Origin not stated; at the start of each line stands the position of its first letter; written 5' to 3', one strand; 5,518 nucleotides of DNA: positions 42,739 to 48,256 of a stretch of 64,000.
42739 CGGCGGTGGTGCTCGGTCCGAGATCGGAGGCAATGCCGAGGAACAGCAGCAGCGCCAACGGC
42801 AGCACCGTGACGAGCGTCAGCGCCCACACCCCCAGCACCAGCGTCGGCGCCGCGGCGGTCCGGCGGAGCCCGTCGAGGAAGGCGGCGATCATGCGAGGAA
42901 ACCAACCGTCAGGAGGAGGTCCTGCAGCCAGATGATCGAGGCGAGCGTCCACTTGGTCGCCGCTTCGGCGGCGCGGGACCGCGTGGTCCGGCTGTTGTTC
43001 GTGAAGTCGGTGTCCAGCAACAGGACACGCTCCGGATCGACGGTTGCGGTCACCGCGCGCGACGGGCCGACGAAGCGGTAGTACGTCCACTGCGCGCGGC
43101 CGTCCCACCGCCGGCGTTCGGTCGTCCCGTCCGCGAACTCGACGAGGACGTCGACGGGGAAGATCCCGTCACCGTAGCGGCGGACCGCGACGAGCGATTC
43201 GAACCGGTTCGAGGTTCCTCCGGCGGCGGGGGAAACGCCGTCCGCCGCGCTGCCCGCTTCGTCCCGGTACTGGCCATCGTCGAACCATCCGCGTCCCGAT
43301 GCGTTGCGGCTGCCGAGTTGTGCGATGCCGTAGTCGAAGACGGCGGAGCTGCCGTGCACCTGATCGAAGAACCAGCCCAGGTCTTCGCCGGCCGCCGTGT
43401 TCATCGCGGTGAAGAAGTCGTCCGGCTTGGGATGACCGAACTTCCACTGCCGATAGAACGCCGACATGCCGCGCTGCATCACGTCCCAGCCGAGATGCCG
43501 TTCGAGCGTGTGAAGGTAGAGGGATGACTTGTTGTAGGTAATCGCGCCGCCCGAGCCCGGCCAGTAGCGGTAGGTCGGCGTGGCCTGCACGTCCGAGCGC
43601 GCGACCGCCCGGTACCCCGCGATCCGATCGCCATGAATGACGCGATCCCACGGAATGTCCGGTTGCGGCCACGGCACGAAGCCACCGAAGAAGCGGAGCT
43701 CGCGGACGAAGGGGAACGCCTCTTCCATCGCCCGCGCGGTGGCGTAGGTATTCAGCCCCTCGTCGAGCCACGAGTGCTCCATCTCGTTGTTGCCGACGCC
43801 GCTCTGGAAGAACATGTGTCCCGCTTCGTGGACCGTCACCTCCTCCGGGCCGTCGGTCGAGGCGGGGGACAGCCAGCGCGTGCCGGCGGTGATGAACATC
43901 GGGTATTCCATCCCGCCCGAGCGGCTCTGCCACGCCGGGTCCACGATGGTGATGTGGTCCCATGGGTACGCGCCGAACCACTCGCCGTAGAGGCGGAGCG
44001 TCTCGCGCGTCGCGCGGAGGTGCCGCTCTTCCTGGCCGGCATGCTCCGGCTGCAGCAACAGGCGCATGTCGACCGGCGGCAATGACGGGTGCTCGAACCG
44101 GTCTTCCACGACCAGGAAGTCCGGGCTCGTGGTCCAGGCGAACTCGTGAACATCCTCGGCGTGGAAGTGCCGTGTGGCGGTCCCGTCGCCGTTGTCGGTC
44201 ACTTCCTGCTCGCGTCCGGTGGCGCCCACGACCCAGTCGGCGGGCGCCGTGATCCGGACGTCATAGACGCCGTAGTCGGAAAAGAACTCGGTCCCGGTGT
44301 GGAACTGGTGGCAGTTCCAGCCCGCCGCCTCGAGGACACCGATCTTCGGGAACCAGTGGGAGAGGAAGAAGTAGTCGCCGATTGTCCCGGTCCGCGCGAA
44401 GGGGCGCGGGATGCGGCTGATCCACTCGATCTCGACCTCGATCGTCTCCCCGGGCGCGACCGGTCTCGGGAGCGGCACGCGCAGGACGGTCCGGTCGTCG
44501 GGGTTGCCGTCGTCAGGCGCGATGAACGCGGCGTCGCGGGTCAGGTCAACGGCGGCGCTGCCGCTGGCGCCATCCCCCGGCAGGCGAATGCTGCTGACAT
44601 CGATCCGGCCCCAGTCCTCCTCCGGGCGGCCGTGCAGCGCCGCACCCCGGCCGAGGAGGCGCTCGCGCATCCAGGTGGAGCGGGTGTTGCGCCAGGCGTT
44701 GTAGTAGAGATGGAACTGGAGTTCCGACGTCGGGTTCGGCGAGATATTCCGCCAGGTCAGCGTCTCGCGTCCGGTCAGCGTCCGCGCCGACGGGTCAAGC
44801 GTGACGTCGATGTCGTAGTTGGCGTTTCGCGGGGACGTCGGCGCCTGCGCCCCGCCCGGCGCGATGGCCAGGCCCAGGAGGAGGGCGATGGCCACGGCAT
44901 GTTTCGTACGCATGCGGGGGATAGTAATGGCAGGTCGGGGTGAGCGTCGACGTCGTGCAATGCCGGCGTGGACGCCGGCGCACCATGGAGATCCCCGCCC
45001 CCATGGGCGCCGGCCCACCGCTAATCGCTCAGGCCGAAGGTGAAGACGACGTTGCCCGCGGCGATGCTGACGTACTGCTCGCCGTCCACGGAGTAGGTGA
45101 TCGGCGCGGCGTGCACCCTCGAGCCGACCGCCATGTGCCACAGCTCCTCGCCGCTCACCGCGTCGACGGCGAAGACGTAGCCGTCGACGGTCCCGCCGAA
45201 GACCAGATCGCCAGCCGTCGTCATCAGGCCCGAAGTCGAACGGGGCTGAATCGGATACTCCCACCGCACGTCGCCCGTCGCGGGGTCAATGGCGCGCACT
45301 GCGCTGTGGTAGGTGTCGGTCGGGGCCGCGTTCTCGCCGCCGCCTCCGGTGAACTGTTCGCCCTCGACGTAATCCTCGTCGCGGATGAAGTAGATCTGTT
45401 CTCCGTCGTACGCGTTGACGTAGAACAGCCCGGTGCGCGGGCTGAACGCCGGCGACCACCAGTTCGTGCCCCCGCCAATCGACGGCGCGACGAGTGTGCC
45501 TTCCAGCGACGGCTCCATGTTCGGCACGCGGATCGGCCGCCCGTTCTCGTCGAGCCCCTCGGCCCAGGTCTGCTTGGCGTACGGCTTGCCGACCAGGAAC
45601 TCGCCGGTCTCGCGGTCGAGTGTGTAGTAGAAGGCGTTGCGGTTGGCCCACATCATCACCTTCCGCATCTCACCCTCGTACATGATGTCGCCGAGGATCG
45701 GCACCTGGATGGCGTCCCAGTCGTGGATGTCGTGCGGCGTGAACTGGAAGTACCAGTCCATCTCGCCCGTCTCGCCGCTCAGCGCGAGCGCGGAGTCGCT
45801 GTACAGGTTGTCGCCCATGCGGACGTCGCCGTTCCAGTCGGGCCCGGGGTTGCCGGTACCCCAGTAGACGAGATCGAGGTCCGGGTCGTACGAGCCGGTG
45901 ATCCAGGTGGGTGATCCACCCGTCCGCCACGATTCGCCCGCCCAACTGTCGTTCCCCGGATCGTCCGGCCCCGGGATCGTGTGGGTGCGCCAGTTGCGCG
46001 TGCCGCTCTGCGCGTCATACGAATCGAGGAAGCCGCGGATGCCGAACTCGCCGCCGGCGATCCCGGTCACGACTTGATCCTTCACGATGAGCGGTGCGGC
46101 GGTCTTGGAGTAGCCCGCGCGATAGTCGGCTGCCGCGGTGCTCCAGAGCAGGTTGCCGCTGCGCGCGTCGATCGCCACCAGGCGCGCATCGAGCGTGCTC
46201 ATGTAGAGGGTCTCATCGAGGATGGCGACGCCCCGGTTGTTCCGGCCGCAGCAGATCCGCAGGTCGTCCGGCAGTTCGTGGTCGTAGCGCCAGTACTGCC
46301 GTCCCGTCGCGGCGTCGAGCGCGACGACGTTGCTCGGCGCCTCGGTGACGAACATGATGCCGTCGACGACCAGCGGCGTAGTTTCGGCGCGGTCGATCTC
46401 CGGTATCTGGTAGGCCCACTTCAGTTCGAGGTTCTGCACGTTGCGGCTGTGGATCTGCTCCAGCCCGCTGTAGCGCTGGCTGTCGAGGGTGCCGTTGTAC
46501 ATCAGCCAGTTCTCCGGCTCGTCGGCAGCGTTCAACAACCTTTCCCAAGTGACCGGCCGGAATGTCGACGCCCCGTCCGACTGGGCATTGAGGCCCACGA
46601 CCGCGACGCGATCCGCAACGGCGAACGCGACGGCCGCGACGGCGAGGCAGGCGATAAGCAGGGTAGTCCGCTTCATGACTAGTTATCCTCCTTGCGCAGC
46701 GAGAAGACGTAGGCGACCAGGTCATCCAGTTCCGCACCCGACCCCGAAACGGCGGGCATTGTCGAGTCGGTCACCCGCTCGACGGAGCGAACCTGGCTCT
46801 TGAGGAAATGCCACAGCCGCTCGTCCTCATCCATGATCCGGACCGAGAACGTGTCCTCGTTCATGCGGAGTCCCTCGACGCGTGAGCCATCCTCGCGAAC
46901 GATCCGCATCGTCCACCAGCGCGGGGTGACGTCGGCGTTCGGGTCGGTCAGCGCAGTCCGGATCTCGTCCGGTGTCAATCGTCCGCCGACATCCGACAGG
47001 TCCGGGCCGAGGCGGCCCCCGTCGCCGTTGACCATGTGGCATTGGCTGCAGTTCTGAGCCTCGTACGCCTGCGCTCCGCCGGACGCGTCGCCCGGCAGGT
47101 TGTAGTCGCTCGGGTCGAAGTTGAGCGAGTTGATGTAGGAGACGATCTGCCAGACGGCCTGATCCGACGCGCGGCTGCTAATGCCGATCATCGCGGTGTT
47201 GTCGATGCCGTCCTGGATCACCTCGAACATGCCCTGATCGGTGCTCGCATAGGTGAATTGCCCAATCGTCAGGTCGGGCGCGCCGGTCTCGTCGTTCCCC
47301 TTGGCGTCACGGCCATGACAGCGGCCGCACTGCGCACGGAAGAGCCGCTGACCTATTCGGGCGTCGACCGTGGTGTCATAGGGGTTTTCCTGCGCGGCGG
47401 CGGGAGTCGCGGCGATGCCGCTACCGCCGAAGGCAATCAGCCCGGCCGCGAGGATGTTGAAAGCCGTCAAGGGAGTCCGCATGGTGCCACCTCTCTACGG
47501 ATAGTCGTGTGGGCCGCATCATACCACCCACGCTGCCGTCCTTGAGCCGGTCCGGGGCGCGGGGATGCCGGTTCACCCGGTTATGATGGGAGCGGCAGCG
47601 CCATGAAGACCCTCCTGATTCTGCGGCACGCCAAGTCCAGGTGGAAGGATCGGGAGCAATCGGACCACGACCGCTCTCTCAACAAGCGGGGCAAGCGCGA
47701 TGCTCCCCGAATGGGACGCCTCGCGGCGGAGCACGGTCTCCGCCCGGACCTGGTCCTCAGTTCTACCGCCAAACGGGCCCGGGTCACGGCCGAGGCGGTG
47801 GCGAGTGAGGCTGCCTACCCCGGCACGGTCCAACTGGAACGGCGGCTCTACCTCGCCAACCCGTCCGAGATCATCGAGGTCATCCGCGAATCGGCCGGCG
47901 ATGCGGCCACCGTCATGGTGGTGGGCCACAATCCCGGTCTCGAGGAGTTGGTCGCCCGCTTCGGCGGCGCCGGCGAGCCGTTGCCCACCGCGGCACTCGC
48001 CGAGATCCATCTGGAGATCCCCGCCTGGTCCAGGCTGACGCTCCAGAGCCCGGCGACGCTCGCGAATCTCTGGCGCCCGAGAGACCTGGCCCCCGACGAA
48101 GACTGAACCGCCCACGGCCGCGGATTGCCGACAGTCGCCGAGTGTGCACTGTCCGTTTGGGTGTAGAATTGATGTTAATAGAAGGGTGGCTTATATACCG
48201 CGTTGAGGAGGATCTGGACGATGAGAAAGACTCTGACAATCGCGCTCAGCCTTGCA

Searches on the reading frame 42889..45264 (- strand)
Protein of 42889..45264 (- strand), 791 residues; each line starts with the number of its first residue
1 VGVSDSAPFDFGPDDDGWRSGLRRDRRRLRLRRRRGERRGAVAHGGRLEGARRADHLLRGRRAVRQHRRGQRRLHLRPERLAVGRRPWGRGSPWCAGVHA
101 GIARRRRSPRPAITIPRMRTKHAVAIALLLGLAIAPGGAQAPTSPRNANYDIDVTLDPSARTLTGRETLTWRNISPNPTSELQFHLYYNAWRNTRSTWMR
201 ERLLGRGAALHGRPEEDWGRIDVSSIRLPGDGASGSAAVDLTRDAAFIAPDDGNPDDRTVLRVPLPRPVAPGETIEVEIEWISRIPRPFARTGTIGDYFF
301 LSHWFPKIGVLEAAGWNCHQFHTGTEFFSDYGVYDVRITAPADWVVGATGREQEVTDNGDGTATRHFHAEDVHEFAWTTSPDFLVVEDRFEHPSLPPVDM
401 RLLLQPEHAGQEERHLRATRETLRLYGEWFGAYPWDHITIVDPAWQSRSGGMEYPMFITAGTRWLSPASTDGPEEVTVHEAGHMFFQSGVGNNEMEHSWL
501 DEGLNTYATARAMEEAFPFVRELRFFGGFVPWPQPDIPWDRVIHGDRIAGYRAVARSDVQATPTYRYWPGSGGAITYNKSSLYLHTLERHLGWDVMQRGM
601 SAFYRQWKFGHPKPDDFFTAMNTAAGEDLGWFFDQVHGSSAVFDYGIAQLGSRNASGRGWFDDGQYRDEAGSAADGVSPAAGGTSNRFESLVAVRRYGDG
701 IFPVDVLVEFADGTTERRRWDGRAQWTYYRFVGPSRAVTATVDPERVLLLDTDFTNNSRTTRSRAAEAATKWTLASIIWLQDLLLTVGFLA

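Call 45: search_protein_families(library=pfam, proteins=[window:42889-45264:-], max_evalue=0.001)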
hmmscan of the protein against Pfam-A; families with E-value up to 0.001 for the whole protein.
window:42889-45264:- (791 aa): 1 family
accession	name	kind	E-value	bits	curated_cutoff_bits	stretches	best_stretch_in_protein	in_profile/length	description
PF01433.26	Peptidase_M1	-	1e-14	55.1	27.7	1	416-635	3-217/218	Peptidase family M1 domain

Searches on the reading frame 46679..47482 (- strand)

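Call 45: search_protein_families(library=pfam, proteins=[window:46679-47482:-], max_evalue=0.001)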
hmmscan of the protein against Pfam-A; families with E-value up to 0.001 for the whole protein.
window:46679-47482:- (267 aa): 2 families
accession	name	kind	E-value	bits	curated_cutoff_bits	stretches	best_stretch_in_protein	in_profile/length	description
PF13442.11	Cytochrome_CBB3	-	8.3e-21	74.5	27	2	40-117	2-68/68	Cytochrome C oxidase, cbb3-type, subunit III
PF00034.26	Cytochrom_C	-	1.1e-18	68.7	21.3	2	43-120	3-89/90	Cytochrome c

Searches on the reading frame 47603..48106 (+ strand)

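Call 45: search_protein_families(library=pfam, proteins=[window:47603-48106:+], max_evalue=0.001)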
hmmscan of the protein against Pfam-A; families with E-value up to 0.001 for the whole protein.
window:47603-48106:+ (167 aa): 1 family
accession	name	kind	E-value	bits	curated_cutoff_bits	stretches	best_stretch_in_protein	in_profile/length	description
PF00300.27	His_Phos_1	-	1e-10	42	21.7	1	4-79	1-74/194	Histidine phosphatase superfamily (branch 1)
